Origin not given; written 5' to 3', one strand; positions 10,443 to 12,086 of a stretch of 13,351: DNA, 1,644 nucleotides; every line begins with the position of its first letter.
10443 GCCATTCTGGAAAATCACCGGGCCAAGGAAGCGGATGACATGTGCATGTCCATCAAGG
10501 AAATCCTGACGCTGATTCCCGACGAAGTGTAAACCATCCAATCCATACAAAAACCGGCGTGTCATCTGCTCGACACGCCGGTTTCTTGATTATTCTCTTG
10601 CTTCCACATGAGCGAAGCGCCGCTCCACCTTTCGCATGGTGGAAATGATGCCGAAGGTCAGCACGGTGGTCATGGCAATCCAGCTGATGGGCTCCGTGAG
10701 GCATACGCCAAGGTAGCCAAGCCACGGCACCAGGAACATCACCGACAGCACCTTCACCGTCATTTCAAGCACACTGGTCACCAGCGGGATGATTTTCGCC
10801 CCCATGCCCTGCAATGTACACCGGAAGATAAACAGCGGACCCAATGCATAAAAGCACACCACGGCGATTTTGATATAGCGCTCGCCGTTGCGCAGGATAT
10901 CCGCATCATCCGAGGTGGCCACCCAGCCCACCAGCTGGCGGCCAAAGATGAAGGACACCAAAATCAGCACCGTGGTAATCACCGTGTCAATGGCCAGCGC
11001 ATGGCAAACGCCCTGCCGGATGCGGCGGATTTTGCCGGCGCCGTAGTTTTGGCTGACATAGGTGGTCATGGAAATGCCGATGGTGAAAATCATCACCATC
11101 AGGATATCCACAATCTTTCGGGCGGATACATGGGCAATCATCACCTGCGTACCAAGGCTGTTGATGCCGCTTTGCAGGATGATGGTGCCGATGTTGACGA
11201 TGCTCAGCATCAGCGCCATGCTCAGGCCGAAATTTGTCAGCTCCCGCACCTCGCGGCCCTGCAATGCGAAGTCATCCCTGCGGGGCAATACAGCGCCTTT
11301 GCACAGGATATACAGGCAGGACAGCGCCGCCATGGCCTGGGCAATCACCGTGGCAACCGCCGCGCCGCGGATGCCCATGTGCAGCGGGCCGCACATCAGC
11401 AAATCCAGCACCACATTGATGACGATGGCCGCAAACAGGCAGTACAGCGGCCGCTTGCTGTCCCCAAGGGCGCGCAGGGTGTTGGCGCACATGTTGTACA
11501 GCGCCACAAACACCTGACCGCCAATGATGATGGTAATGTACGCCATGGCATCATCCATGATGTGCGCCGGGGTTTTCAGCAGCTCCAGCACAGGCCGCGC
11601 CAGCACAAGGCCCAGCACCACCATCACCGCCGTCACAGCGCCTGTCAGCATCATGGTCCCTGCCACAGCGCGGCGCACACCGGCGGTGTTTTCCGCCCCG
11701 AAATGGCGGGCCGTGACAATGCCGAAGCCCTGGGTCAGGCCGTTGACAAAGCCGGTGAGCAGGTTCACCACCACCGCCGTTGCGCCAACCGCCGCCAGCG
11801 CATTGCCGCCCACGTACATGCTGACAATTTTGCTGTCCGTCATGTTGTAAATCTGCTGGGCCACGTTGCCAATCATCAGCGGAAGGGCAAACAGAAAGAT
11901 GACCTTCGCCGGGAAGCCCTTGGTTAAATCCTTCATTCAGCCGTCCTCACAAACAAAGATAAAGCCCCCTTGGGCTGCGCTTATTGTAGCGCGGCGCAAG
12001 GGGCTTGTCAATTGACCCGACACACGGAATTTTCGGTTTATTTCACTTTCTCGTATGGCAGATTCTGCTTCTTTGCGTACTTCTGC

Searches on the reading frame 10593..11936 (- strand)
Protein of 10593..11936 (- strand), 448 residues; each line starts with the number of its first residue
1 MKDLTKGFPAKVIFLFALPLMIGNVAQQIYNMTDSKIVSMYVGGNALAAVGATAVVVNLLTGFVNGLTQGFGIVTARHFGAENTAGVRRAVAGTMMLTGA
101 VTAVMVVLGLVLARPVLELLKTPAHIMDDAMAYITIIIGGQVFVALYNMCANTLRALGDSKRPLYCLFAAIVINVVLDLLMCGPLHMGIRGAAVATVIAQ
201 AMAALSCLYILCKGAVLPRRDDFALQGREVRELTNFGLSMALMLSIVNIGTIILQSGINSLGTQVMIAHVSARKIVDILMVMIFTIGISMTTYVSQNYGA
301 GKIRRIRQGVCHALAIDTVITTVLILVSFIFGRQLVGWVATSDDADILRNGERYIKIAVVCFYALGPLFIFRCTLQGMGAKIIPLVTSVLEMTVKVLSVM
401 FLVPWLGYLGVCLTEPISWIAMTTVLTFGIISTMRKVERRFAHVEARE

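Call 8: search_protein_families(library=pfam, proteins=[window:10593-11936:-])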
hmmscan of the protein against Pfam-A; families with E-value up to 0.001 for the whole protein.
window:10593-11936:- (448 aa): 1 family
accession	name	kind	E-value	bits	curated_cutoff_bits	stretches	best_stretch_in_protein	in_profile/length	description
PF01554.23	MatE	-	1.6e-44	151.9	24.9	2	19-179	1-160/161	MatE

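Call 11: find_encoding_contigs(protein=window:10593-11936:-, flank=10000, max_places=10)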
Protein window:10593-11936:- (448 aa): 1 contig read that carries it; 1 place shown.
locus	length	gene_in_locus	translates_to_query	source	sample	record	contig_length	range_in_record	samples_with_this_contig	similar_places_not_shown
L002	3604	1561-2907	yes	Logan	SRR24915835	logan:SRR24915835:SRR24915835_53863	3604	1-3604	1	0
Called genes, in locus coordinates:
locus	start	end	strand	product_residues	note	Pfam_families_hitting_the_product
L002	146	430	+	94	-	-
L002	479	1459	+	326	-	PF13855:LRR_8 (faint), PF13306:LRR_5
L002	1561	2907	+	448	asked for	PF01554:MatE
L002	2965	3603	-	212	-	?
